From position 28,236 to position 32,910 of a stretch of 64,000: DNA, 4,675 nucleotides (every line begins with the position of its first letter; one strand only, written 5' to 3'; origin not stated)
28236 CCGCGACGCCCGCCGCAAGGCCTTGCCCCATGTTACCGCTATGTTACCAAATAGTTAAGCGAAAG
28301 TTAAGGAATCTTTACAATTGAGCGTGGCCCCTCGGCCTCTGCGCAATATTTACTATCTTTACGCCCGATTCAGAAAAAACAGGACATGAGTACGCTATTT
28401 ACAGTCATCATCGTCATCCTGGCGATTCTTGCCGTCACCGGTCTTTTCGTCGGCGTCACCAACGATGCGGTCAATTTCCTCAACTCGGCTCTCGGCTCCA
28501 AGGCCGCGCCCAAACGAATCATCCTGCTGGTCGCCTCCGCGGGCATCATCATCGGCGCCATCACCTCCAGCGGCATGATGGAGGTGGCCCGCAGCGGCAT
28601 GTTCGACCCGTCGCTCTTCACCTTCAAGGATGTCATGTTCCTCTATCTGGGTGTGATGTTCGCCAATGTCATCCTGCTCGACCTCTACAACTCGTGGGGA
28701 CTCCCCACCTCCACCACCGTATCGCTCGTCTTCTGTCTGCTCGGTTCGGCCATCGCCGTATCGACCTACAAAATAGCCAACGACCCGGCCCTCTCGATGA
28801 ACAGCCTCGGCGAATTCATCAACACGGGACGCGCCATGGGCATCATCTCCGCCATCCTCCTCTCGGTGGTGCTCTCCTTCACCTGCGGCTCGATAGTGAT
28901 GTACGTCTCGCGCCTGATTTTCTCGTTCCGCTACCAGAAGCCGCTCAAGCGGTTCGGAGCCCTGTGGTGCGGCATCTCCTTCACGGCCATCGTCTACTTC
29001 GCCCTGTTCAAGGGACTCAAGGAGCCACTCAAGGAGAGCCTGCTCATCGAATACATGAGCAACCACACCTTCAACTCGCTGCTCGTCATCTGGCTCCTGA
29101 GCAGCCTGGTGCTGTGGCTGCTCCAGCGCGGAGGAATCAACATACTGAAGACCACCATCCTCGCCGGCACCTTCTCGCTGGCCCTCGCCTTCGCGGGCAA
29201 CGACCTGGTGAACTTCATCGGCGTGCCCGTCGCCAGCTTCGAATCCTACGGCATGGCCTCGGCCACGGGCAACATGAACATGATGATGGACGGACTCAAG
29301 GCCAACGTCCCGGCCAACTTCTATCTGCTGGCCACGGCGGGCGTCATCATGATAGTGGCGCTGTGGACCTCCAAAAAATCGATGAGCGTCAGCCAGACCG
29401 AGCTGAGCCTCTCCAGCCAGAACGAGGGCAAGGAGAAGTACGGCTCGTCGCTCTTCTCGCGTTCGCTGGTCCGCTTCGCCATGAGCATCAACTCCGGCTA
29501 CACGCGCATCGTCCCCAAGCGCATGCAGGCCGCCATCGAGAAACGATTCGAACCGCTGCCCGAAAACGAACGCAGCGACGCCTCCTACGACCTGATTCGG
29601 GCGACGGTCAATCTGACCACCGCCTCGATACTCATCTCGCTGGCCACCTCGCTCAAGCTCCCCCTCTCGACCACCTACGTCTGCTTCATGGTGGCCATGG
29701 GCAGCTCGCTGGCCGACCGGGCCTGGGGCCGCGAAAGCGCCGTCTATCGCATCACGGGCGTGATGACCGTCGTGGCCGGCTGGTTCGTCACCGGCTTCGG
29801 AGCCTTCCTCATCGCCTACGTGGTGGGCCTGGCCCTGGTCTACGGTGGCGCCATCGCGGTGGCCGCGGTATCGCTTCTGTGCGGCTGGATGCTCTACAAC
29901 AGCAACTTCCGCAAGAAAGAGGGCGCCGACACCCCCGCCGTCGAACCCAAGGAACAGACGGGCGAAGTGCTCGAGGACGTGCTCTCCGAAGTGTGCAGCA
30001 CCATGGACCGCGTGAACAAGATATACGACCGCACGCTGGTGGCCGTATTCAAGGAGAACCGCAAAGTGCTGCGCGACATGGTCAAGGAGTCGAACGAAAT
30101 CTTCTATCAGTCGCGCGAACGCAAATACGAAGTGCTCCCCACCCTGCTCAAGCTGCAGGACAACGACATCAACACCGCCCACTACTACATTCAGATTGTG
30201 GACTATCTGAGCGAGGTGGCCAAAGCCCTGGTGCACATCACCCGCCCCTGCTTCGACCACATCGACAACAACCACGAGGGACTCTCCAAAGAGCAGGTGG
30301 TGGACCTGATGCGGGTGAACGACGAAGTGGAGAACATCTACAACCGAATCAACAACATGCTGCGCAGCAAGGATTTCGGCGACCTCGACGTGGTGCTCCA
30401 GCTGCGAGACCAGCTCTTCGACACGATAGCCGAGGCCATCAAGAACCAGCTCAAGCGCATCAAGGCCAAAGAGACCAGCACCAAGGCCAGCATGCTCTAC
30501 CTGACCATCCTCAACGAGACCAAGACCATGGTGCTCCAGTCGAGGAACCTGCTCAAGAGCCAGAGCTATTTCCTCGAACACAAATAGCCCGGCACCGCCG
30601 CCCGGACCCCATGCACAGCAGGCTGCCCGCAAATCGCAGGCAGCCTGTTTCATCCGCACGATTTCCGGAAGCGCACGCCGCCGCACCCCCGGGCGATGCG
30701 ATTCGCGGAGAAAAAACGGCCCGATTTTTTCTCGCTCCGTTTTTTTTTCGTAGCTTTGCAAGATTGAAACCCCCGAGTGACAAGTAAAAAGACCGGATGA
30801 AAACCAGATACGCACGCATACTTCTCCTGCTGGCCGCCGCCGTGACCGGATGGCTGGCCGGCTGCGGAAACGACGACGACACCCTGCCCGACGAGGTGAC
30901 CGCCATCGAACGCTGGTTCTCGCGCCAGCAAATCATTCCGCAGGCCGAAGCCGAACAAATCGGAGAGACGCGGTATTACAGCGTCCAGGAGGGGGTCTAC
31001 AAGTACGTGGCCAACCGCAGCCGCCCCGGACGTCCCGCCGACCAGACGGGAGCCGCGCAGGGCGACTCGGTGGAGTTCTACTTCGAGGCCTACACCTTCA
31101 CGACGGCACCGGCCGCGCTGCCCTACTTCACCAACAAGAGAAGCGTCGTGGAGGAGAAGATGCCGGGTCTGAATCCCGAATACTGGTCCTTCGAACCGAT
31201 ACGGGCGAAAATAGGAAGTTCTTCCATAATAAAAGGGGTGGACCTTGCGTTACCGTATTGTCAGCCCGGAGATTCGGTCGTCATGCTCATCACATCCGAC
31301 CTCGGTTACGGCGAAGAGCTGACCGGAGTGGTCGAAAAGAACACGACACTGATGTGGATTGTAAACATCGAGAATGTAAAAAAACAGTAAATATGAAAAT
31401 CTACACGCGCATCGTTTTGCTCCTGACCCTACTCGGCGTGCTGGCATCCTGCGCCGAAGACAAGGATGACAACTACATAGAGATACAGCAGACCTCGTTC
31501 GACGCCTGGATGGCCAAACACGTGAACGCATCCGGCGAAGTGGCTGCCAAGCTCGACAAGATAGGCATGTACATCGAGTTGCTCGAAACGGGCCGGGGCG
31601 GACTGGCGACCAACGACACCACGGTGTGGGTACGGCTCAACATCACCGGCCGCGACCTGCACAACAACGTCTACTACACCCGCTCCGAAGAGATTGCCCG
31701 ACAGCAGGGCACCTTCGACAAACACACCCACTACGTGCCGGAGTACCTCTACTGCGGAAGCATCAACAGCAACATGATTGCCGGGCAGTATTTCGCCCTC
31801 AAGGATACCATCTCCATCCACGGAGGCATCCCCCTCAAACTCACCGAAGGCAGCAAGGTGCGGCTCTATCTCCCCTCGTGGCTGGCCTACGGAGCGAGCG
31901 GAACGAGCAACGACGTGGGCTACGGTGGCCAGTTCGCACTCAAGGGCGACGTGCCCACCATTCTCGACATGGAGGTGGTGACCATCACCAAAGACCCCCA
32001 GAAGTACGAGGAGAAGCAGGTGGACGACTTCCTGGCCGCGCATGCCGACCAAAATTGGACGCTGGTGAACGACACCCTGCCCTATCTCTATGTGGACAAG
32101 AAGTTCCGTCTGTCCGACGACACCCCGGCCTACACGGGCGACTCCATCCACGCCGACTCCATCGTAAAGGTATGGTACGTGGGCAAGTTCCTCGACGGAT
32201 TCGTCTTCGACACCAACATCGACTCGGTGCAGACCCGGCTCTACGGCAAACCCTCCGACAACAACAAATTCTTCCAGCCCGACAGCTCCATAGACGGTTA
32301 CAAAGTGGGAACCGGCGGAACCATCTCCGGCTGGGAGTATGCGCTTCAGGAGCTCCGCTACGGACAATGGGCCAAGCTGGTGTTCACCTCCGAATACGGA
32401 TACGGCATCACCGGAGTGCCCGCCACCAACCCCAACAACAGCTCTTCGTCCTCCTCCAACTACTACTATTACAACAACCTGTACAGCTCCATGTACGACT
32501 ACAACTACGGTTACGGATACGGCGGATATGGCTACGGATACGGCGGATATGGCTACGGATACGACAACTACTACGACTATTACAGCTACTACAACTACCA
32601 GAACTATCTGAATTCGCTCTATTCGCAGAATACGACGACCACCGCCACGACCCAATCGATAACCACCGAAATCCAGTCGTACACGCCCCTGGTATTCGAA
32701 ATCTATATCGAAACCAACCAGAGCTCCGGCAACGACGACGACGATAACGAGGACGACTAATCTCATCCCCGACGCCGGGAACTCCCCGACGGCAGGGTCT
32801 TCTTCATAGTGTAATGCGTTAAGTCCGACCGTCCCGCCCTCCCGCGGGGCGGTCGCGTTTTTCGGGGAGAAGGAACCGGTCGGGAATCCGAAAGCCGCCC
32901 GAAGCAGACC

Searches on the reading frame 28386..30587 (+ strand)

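Call 17: search_protein_families(library=pfam, proteins=[window:28386-30587:+], max_evalue=0.001)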
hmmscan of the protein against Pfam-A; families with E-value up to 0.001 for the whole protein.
window:28386-30587:+ (733 aa): 1 family
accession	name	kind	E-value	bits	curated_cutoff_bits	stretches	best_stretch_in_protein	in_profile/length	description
PF01384.25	PHO4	-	5.6e-20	72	33.7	2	26-329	4-262/350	Phosphate transporter family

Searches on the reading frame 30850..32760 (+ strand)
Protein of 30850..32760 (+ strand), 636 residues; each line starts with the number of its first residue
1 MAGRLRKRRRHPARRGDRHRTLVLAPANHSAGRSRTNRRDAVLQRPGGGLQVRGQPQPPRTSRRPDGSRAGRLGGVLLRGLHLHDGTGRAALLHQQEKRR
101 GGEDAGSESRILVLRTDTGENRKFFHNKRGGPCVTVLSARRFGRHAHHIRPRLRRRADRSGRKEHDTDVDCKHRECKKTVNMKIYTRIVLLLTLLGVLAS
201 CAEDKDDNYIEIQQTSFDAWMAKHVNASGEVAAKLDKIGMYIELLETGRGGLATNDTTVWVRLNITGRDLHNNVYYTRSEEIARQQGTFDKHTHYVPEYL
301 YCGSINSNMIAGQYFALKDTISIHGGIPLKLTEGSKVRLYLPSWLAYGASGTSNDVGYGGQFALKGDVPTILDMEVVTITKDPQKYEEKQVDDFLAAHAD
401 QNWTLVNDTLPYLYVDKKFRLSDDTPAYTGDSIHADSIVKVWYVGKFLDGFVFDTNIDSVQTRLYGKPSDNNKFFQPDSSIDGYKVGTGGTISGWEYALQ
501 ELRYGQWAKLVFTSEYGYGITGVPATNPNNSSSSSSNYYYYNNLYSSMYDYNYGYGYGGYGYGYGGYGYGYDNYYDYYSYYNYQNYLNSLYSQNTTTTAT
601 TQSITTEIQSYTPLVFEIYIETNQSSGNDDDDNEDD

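Call 17: search_protein_families(library=pfam, proteins=[window:30850-32760:+], max_evalue=0.001)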
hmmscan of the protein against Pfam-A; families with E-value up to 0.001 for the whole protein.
window:30850-32760:+ (636 aa): 1 family
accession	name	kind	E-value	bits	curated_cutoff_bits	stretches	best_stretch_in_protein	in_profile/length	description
PF00254.34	FKBP_C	-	1.7e-10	41.5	21.1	1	433-531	5-85/94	FKBP-type peptidyl-prolyl cis-trans isomerase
